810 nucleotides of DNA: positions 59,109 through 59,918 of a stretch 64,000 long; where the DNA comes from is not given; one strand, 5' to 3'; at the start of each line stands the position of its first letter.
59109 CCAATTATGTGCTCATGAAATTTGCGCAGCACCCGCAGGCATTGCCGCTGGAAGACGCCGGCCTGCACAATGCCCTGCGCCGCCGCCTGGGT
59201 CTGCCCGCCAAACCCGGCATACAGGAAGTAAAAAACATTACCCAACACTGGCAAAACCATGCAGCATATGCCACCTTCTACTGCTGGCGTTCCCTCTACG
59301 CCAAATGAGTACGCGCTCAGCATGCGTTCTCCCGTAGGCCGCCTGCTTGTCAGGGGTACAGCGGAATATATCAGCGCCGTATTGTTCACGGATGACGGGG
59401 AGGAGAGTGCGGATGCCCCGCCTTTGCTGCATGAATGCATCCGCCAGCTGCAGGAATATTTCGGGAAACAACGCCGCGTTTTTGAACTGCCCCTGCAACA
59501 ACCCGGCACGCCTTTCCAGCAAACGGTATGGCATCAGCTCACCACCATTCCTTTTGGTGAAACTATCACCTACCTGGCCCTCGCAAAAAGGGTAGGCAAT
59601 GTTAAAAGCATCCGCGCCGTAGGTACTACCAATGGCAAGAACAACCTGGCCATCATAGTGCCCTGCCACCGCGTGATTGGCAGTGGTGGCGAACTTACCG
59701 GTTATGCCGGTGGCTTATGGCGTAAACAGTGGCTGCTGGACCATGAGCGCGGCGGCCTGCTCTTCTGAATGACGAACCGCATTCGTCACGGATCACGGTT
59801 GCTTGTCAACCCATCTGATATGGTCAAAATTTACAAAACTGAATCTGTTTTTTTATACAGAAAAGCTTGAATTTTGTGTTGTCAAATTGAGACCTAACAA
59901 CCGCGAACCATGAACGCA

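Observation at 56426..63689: A PLP-sensing MocR regulator appears to control DNA-alkylation repair together with an amino-acid decarboxylase and detox genes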

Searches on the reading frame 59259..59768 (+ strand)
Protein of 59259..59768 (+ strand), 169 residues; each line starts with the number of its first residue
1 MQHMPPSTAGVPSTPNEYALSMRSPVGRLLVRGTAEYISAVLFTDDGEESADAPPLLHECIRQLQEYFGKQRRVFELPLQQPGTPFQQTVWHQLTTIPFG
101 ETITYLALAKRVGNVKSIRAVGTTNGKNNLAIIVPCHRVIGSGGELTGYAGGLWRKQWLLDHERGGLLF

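Call 5: search_protein_families(library=pfam, proteins=[window:59259-59768:+])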
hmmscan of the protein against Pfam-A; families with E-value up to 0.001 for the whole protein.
window:59259-59768:+ (169 aa): 2 families
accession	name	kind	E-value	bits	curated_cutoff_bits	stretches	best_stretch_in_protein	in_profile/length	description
PF01035.26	DNA_binding_1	-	5.8e-33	113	27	1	85-164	1-80/81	6-O-methylguanine DNA methyltransferase, DNA binding domain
PF02870.21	Methyltransf_1N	-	4.2e-08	34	21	1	22-80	6-70/71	6-O-methylguanine DNA methyltransferase, ribonuclease-like domain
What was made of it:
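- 59325..59768 (+): Ogt, the O6-alkylguanine-DNA alkyltransferase. An alternative upstream start lies at 59259. Pfam DNA_binding_1 and Methyltransf_1N (call 5).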

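Call 24: search_protein_families(library=ncbifam, proteins=[window:59325-59768:+], max_evalue=0.00001)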
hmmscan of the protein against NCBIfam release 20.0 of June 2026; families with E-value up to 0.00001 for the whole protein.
window:59325-59768:+ (147 aa): 5 families
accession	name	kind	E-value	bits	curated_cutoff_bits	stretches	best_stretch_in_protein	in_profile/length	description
TIGR00589.1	ogt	superfamily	7.3e-33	112.5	46.4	1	62-141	1-80/80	methylated-DNA--[protein]-cysteine S-methyltransferase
NF007626.0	PRK10286.1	equivalog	2e-31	109.4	192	1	40-142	64-167/171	methylated-DNA--[protein]-cysteine S-methyltransferase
NF011964.0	PRK15435.1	equivalog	2.4e-28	99.2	345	1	29-142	236-349/354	bifunctional DNA-binding transcriptional regulator/O6-methylguanine-DNA methyltransferase Ada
NF041132.1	DNA_protcyst_Mta_Thcoc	equivalog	1e-11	45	250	1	61-141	90-168/169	methylated-DNA--protein-cysteine methyltransferase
NF003022.0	PRK03887.1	equivalog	1.1e-11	44.8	164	1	61-141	90-168/175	methylated-DNA--protein-cysteine methyltransferase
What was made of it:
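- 59325..59768 (+): TIGR00589 scores above its cut-off (call 24).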
